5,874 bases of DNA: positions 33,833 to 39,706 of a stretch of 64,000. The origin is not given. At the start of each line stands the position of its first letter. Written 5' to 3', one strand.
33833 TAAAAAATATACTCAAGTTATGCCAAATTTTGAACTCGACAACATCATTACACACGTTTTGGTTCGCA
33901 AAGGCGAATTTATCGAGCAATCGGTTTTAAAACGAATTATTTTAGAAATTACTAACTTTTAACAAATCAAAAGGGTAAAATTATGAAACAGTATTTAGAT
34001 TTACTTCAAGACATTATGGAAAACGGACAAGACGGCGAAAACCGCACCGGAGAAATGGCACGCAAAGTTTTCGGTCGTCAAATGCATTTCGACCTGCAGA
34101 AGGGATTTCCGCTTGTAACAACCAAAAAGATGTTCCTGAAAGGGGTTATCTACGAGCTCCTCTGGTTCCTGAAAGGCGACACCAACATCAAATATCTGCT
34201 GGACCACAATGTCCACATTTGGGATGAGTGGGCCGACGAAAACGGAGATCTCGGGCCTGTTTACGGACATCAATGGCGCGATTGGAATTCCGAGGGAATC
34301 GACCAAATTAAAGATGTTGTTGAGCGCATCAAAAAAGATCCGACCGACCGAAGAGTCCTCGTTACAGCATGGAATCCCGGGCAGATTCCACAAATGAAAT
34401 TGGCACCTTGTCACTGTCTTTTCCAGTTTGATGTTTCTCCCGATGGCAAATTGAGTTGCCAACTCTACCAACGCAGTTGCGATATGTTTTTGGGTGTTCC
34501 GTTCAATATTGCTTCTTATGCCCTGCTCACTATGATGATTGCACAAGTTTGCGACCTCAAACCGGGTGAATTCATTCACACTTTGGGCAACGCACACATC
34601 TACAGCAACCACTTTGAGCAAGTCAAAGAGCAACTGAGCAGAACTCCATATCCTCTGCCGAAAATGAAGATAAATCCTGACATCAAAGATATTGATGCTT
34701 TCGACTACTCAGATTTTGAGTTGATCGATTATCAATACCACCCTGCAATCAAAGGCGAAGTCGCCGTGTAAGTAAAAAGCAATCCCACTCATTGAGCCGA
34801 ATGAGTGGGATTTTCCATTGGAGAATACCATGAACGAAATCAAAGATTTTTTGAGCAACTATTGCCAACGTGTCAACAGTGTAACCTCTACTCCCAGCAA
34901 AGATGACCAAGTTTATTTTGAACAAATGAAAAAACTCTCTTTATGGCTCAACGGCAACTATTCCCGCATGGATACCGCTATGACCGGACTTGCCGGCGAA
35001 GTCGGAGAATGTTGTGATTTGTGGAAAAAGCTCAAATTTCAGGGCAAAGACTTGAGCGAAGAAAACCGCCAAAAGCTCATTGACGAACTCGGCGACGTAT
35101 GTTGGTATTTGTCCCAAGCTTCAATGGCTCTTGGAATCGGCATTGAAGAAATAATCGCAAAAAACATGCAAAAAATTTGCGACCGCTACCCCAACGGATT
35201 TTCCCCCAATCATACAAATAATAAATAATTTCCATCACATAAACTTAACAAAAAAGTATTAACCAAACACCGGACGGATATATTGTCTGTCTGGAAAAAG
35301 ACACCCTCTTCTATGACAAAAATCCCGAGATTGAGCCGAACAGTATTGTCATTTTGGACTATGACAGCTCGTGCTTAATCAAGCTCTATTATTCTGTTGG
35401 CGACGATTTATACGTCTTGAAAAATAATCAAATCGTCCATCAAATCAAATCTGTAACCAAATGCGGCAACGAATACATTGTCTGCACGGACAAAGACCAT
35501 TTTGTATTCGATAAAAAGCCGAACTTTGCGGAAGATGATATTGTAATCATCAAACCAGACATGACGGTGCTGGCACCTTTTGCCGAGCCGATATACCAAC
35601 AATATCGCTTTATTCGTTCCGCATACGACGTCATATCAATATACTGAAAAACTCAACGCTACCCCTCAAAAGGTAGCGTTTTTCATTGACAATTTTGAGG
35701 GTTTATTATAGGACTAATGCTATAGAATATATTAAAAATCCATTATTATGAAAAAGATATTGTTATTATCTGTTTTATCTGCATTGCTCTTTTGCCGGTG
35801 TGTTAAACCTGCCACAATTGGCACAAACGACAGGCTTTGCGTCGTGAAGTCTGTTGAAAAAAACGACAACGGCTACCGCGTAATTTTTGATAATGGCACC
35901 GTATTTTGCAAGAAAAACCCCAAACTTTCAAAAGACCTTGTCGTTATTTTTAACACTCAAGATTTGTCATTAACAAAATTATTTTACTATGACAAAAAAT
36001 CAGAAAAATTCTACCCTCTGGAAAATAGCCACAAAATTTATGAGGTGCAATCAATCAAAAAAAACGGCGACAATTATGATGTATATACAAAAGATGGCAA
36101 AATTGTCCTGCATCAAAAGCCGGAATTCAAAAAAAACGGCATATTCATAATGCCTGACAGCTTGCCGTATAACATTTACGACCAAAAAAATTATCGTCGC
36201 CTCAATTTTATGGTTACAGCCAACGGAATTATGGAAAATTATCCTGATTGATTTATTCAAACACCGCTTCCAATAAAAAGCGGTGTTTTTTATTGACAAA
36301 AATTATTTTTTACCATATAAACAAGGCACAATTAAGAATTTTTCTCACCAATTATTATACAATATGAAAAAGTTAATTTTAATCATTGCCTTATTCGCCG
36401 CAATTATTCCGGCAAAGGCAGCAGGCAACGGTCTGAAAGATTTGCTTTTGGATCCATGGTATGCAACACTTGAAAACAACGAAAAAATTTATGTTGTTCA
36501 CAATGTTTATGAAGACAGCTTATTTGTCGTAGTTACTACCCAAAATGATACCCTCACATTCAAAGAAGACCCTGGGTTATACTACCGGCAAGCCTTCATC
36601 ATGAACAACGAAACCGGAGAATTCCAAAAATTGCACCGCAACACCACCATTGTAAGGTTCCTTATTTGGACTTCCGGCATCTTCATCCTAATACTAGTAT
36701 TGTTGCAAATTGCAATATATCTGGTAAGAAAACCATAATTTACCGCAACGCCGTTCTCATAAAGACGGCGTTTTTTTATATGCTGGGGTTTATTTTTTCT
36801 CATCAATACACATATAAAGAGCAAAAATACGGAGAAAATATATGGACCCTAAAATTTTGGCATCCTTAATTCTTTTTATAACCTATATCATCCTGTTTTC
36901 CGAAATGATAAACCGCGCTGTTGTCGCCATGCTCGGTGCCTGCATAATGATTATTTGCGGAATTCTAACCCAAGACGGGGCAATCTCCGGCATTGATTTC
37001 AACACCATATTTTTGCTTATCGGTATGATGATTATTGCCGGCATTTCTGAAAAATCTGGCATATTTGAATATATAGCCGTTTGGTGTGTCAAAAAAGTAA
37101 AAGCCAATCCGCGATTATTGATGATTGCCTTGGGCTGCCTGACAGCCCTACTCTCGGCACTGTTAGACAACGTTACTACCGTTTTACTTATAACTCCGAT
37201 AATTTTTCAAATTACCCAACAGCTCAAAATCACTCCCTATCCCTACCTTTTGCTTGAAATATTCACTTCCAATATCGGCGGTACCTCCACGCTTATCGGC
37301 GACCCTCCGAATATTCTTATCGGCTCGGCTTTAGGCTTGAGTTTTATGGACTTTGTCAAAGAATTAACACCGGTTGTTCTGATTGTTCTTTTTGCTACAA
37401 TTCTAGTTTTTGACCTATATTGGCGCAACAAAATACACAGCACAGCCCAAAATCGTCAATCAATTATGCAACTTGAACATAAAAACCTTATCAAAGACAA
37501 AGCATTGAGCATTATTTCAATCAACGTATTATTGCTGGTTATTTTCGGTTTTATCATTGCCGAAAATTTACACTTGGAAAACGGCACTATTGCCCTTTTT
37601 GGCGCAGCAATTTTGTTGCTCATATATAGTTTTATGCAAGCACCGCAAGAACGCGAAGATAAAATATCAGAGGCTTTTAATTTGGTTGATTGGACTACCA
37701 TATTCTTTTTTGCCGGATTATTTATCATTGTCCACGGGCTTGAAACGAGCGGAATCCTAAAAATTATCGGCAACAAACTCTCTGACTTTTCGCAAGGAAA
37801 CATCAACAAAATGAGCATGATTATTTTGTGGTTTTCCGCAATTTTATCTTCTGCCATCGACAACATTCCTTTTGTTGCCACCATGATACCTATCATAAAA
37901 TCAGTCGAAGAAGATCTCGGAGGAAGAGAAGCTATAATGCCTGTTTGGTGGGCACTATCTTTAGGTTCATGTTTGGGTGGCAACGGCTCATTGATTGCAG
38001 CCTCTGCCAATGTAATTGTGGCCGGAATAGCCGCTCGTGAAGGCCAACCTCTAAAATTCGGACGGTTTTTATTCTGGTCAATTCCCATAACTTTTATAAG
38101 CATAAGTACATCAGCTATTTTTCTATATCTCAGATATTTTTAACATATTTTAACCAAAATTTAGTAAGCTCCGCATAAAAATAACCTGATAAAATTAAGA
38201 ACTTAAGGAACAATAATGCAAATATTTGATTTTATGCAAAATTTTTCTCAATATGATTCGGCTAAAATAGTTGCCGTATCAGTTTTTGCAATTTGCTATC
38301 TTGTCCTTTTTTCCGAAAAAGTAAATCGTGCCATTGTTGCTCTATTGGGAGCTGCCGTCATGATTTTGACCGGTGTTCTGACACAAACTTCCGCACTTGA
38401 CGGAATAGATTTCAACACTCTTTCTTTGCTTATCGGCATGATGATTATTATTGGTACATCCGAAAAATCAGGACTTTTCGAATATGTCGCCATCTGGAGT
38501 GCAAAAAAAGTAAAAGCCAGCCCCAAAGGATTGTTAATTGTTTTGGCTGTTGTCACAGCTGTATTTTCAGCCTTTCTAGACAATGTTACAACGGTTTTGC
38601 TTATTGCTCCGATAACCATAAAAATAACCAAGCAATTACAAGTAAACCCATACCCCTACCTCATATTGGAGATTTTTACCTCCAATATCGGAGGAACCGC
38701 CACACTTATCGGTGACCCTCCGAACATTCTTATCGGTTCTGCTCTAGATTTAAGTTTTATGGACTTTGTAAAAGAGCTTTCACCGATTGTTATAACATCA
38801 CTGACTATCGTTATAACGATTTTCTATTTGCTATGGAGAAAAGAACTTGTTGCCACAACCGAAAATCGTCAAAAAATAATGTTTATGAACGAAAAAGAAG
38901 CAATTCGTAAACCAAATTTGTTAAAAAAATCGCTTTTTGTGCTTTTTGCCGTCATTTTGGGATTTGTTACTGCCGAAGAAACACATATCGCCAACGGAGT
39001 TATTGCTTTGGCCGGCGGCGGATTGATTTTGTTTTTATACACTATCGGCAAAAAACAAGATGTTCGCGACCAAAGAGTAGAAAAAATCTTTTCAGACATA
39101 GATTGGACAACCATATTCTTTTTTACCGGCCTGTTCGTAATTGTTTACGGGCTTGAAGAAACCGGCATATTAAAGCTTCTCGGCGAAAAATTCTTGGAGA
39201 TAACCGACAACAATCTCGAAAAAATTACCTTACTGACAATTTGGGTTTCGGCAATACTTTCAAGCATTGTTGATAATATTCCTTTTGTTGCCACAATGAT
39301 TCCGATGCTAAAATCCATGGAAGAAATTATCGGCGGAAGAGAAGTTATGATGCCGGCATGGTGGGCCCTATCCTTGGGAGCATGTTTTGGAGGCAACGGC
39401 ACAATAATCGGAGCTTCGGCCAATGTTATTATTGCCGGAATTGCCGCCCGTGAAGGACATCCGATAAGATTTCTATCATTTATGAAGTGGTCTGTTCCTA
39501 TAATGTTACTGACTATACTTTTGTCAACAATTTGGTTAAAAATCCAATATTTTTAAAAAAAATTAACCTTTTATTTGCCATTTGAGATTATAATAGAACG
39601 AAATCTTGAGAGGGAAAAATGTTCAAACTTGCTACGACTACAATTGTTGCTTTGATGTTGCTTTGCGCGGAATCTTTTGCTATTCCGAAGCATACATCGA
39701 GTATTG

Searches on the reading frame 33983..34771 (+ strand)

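Call 43: search_protein_families(library=pfam, proteins=[window:33983-34771:+], max_evalue=0.00001)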
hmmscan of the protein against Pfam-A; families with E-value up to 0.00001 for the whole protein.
window:33983-34771:+ (262 aa): 1 family
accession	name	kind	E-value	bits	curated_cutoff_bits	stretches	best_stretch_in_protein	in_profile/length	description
PF00303.24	Thymidylat_synt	-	1.3e-124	415.1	24.3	1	2-262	1-266/266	Thymidylate synthase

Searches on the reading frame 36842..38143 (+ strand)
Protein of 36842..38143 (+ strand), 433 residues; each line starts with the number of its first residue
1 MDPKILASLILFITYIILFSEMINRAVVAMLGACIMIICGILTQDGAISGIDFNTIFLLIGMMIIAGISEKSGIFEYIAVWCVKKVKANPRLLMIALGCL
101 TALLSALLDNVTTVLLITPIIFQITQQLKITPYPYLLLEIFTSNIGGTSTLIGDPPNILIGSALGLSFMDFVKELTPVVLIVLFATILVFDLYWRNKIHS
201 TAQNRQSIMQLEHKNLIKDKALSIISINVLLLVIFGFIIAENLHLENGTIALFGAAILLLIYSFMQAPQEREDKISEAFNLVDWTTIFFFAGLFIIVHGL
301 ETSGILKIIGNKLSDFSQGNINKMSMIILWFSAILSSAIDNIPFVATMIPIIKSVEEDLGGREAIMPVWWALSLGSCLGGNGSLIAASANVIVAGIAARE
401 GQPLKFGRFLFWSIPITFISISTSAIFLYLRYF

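Call 43: search_protein_families(library=pfam, proteins=[window:36842-38143:+], max_evalue=0.00001)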
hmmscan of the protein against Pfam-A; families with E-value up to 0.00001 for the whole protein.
window:36842-38143:+ (433 aa): 4 families
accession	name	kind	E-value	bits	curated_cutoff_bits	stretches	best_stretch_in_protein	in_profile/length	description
PF03600.22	CitMHS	-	9.3e-92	308.1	31.9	1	15-375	1-336/336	Citrate transporter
PF00939.25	Na_sulph_symp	-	1e-20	74.6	27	2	166-398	213-437/472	Sodium:sulfate symporter transmembrane region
PF02040.21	ArsB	-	2.9e-19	70.2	22.2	1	8-429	3-420/423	Arsenical pump membrane protein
PF06450.18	NhaB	-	1.2e-06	28.1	27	1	143-348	213-414/515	Bacterial Na+/H+ antiporter B (NhaB)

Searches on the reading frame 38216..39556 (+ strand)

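Call 43: search_protein_families(library=pfam, proteins=[window:38216-39556:+], max_evalue=0.00001)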
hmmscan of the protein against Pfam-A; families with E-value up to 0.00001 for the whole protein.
window:38216-39556:+ (446 aa): 4 families
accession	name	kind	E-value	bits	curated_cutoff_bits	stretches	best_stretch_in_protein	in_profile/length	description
PF03600.22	CitMHS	-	1.1e-91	307.9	31.9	1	28-388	1-336/336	Citrate transporter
PF02040.21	ArsB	-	1e-25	91.4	22.2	1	37-441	19-419/423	Arsenical pump membrane protein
PF00939.25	Na_sulph_symp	-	1.5e-18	67.5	27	2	17-208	271-467/472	Sodium:sulfate symporter transmembrane region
PF16980.11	CitMHS_2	-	1e-15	57.8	25.7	1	93-439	87-445/448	Putative citrate transport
